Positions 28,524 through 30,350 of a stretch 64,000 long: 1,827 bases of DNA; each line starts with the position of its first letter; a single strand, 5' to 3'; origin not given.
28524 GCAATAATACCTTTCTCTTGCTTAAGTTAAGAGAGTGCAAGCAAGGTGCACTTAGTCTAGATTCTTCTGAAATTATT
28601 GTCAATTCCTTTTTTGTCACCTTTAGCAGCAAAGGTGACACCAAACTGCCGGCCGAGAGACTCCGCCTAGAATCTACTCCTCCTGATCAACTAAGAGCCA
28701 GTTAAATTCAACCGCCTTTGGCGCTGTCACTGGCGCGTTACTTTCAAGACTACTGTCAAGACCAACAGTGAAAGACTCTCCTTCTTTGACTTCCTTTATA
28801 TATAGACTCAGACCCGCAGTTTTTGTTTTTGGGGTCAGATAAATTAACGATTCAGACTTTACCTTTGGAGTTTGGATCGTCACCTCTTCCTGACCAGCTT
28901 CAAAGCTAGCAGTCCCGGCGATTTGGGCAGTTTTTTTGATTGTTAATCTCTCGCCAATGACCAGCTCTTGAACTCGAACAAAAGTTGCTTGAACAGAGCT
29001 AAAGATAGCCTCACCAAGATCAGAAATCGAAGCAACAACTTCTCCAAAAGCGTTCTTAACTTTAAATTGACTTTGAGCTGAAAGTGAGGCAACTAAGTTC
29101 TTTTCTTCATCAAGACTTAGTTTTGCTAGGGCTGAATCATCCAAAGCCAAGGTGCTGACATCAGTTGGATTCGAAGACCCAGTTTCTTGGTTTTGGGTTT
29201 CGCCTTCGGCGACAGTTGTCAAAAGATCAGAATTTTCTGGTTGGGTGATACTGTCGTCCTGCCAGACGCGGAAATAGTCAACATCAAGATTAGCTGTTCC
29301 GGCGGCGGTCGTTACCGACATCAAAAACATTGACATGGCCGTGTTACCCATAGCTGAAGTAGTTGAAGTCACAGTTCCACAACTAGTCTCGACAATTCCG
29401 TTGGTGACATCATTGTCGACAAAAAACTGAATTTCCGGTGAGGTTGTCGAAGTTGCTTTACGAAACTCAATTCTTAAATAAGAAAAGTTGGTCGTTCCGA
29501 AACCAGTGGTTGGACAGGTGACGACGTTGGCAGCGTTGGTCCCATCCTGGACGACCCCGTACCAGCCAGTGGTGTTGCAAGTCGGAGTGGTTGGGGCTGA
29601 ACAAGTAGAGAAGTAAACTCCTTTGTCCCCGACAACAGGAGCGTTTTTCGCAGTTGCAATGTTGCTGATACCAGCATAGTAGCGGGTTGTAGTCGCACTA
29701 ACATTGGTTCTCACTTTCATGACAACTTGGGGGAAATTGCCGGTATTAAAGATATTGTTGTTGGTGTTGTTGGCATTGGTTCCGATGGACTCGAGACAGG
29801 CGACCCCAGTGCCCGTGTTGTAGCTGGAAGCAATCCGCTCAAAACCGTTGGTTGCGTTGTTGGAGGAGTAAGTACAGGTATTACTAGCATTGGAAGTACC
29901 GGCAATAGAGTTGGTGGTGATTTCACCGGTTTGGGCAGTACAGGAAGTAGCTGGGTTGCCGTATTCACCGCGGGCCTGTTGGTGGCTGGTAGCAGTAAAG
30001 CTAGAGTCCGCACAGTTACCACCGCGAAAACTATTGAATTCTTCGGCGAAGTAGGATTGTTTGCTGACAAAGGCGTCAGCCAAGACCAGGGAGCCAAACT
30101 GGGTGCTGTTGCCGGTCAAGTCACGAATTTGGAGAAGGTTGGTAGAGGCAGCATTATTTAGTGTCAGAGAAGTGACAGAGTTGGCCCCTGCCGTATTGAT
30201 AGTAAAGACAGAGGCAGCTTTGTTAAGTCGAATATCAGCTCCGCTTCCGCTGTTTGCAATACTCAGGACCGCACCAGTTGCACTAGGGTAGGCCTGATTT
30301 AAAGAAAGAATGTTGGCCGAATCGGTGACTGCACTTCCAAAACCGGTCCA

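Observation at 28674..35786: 2370-aa surface giant with tandem MerR-HTH-like modules at a predicted cytoplasmic N-terminus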

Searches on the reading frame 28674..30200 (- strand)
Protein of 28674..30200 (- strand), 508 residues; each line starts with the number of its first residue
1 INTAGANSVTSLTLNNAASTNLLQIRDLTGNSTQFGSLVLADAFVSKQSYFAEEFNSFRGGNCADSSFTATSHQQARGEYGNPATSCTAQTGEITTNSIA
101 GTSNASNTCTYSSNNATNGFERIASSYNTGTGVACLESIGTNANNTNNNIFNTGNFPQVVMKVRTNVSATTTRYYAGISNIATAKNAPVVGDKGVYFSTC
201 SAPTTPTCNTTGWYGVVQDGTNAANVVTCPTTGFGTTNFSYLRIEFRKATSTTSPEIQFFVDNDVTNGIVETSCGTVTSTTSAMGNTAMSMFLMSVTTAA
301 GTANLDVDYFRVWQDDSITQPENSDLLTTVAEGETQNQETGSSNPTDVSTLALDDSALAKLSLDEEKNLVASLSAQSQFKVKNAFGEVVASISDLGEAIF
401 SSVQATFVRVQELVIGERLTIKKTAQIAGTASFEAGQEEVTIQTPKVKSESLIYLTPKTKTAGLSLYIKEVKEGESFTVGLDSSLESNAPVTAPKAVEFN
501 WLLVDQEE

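Call 53: search_protein_families(library=pfam, proteins=[window:28674-30200:-], max_evalue=1)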
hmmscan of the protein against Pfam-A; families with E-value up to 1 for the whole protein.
window:28674-30200:- (508 aa): 0 families

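Call 77: predict_structure(alignment_id=A3)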
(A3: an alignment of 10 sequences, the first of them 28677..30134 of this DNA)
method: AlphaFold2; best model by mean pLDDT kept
length: 486 residues; sequences in the alignment: 10
mean_pLDDT: 57.1   pTM: 0.47
mean pLDDT of the five models: 57.1, 57.1, 54.5, 48.0, 43.0
residues with pLDDT >= 90: 20; 70-90: 135; 50-70: 141; < 50: 190
segments of 3 or more residues with pLDDT < 50: 1-82, 93-96, 118-131, 160-166, 294-342, 344-348, 380-401
pLDDT, mean of each block of 10 residues (from residue 1): 33 29 34 39 29 28 28 43 59 58 64 51 37 68 67 67 49 77 65 75 69 72 71 81 78 75 53 60 74 42 32 29 31 44 46 58 56 53 32 35 77 88 86 79 86 91 58 78 67
secondary structure, 60 per line:
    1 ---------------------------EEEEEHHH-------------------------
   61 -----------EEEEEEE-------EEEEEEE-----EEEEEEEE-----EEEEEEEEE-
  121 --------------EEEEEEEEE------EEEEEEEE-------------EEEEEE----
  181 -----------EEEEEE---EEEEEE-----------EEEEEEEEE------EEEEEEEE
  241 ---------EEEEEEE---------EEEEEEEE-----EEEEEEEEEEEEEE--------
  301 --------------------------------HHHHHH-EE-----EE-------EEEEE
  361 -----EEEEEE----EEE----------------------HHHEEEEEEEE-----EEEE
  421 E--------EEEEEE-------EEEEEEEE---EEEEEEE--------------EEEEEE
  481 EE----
elements in order: E28-32 E72-78 E86-92 E98-105 E111-119 E135-143 E150-157 E171-176 E192-197 E201-206 E218-226 E233-240 E250-256 E266-273 E279-292 H333-338 E356-360 E366-371 E376-378 E404-411 E417-421 E430-435 E443-450 E454-460 E475-482

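Call 79: fold_search(model_id=the predicted structure, library=pdb)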
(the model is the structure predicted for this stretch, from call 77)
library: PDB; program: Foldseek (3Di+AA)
matches with E <= 10: 805; with E <= 0.001: 39
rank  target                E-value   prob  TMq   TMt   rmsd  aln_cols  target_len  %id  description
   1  2a5z_A                7.5e-07  1.00  0.29  0.53   5.0       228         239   13  Crystal Structure of Protein of Unknown Function SO2946 from Shewanella oneidensis MR-1 (released 2005-08-16)
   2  2a5z_C                1.8e-06  1.00  0.29  0.53   4.9       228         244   12  Crystal Structure of Protein of Unknown Function SO2946 from Shewanella oneidensis MR-1 (released 2005-08-16)
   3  1dhk_B                1.3e-05  1.00  0.24  0.50   8.0       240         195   12  STRUCTURE OF PORCINE PANCREATIC ALPHA-AMYLASE (released 1997-12-24)
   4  6yp6                  1.9e-05  1.00  0.26  0.50   7.9       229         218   11  Structural annotation of the conserved carbohydrate esterase vb_24B_21 from Shiga toxin-encoding bacteriophage phi24B (released 2020-09-16)
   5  8jp4_B                2.8e-05  1.00  0.27  0.39   8.5       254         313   10  Cryo-EM structure of the head region of full-length ERGIC-53 with MCFD2 (form A) (released 2024-04-17)
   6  3r4u_A                3.4e-05  1.00  0.26  0.29  20.2       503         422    6  Cell entry of botulinum neurotoxin type C is dependent upon interaction with two ganglioside molecules (released 2011-06-08)
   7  1viw_B                6.9e-05  1.00  0.25  0.51   8.0       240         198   13  TENEBRIO MOLITOR ALPHA-AMYLASE-INHIBITOR COMPLEX (released 1999-07-22)
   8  4fvv_B                7.6e-05  1.00  0.26  0.30   5.7       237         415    9  Crystal structure of HCR/D-Sa-GBL1/C (released 2012-10-24)
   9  2a71_A                8.0e-05  1.00  0.26  0.50   6.9       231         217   12  Crystal structure of Emp47p carbohydrate recognition domain (CRD), orthorhombic crystal form (released 2006-01-31)
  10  4isr_C                8.4e-05  1.00  0.26  0.30  20.1       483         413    9  Binding domain of Botulinum neurotoxin DC in complex with rat synaptotagmin II (released 2013-08-14)
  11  3v0a_B                8.4e-05  0.98  0.21  0.10  20.2       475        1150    8  2.7 angstrom crystal structure of BoNT/Ai in complex with NTNHA (released 2012-03-14)
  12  2w68_B                8.9e-05  1.00  0.22  0.44   9.3       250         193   11  ENHANCING THE RECEPTOR AFFINITY OF THE SIALIC ACID-BINDING DOMAIN OF VIBRIO CHOLERAE SIALIDASE THROUGH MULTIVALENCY (released 2008-12-30)
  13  2w68_C                9.8e-05  1.00  0.21  0.42   7.8       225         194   12  ENHANCING THE RECEPTOR AFFINITY OF THE SIALIC ACID-BINDING DOMAIN OF VIBRIO CHOLERAE SIALIDASE THROUGH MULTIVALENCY (released 2008-12-30)
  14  2w68_A                9.8e-05  1.00  0.21  0.41   9.2       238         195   10  ENHANCING THE RECEPTOR AFFINITY OF THE SIALIC ACID-BINDING DOMAIN OF VIBRIO CHOLERAE SIALIDASE THROUGH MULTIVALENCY (released 2008-12-30)
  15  6t2o_BBB              1.1e-04  1.00  0.25  0.45   5.6       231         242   10  Prominent members of the human gut microbiota express endo-acting O-glycanases to initiate mucin breakdown (released 2020-07-08)
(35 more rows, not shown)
